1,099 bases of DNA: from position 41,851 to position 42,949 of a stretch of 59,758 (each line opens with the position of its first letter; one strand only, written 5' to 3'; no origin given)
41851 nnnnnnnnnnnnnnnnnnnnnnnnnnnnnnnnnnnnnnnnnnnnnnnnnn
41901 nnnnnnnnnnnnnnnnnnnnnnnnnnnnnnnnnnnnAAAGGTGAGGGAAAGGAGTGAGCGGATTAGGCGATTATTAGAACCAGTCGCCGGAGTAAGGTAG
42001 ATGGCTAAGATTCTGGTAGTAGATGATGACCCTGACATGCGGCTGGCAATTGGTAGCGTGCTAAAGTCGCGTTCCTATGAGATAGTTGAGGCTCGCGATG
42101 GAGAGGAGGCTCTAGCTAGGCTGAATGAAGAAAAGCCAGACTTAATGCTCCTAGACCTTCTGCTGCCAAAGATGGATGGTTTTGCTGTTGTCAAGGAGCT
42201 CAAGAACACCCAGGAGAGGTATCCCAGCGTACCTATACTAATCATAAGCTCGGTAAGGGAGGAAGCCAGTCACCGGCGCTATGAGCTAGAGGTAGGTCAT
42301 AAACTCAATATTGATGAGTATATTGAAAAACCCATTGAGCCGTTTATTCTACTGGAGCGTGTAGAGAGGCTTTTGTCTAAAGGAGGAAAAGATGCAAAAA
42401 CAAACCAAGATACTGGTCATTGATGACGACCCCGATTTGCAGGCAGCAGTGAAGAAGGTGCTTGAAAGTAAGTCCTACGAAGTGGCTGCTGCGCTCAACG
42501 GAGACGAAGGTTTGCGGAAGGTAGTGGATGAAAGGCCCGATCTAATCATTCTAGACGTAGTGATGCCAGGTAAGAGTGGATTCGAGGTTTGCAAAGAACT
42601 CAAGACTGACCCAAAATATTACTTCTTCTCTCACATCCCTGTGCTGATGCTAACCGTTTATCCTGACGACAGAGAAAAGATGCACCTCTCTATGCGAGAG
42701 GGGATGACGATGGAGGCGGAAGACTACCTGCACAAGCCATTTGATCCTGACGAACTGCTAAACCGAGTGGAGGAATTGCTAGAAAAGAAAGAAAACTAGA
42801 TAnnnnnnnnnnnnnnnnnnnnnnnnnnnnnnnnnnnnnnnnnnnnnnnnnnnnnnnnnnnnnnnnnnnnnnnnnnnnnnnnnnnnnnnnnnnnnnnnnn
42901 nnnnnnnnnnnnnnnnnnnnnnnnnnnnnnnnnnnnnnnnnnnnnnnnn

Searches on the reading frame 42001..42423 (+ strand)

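Call 21: search_protein_families(library=ncbifam, proteins=[window:42001-42423:+], max_evalue=1e-8)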
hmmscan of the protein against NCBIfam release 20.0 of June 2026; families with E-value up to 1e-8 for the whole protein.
window:42001-42423:+ (140 aa): 74 families (the best 25 are shown)
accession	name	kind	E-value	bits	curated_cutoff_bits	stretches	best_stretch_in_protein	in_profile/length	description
TIGR02154.1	PhoB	equivalog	9.9e-23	80.6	296.2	1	2-129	3-124/226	phosphate regulon transcriptional regulator PhoB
NF045944.1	ResRegRpaBCyano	equivalog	2.7e-22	79.3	330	1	5-134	1-121/229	response regulator transcription factor RpaB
NF007135.0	PRK09581.1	equivalog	7e-22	77.9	474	1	1-124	2-119/457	PleD family two-component system response regulator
NF040689.1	MtrAB_MtrA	equivalog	1.4e-20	73.6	300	1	4-129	1-117/219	MtrAB system response regulator MtrA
NF041733.1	resp_reg_CseB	equivalog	4.4e-20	72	350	1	3-135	2-125/228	two-component system response regulator CseB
NF040534.1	resp_reg_YycF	equivalog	7.1e-19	68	340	1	3-133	2-123/231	response regulator YycF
NF007005.1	PRK09468.1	equivalog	2.2e-18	66.6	331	1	2-130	4-124/237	osmolarity response regulator transcription factor OmpR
NF007982.1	PRK10710.1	equivalog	1.7e-17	63.8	380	1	2-135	8-132/235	envelope stress response regulator BaeR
NF033117.2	vanR_ACDEGLN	exception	3.2e-17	62.9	350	1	4-127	1-115/226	VanR-ABDEGLN family response regulator transcription factor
NF051870.1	NAssimRespRegNtrX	equivalog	4.5e-17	62.1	600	1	1-125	1-119/452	nitrogen assimilation response regulator NtrX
NF033120.0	vanR_FM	exception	4.6e-17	62.4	460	1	3-128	5-121/231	vancomycin resistance response regulator transcription factor, VanR-F/VanR-M family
NF053854.1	RespRegPhoBBctds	equivalog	1.6e-16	60.3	270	1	4-135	1-125/225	two-component system response regulator PhoB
NF008296.0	PRK11083.1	equivalog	1.7e-16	60.4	273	1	2-133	4-126/228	two-component system response regulator CreB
NF051850.1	RespRegRprY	equivalog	1.9e-16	60.1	370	1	3-130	6-126/234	response regulator transcription factor RprY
NF045717.1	DVU0259_DivK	exception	2.5e-16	59.9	160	1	2-88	3-88/117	DVU0259 family response regulator domain-containing protein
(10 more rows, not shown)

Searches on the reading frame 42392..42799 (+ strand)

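Call 21: search_protein_families(library=ncbifam, proteins=[window:42392-42799:+], max_evalue=1e-8)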
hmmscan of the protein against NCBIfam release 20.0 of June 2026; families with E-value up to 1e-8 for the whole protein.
window:42392-42799:+ (135 aa): 72 families (the best 25 are shown)
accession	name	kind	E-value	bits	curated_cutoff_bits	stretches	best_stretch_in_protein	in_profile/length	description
TIGR02154.1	PhoB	equivalog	6.2e-27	94.4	296.2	1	4-132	2-122/226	phosphate regulon transcriptional regulator PhoB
NF045944.1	ResRegRpaBCyano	equivalog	2.7e-25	89.1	330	1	8-132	1-114/229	response regulator transcription factor RpaB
NF007005.1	PRK09468.1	equivalog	3.4e-25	88.8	331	1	2-133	1-122/237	osmolarity response regulator transcription factor OmpR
NF007135.0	PRK09581.1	equivalog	9.7e-25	87.3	474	1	5-130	3-120/457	PleD family two-component system response regulator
NF040689.1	MtrAB_MtrA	equivalog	2.7e-24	85.7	300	1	7-133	1-116/219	MtrAB system response regulator MtrA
NF040534.1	resp_reg_YycF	equivalog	3.4e-22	78.8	340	1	6-133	2-118/231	response regulator YycF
NF051850.1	RespRegRprY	equivalog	3.6e-22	78.9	370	1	1-132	1-122/234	response regulator transcription factor RprY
NF008296.0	PRK11083.1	equivalog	7.7e-22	77.8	273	1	3-133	2-121/228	two-component system response regulator CreB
NF033117.2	vanR_ACDEGLN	exception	1e-21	77.6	350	1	7-131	1-114/226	VanR-ABDEGLN family response regulator transcription factor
NF007982.1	PRK10710.1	equivalog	6.3e-21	75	380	1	3-132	6-124/235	envelope stress response regulator BaeR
NF053854.1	RespRegPhoBBctds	equivalog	1.8e-20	73.3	270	1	7-133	1-118/225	two-component system response regulator PhoB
NF041734.1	resp_reg_RppA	equivalog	6e-20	71.6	250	1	6-131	2-119/229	two-component system response regulator RppA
NF008199.0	PRK10955.1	equivalog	8.5e-20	71.7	341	1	5-132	2-117/232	envelope stress response regulator transcription factor CpxR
TIGR01387.1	cztR_silR_copR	subfamily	1.4e-19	70.6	279.2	1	7-134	1-118/218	heavy metal response regulator transcription factor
NF045717.1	DVU0259_DivK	exception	3.3e-19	69.2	160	1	5-130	3-116/117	DVU0259 family response regulator domain-containing protein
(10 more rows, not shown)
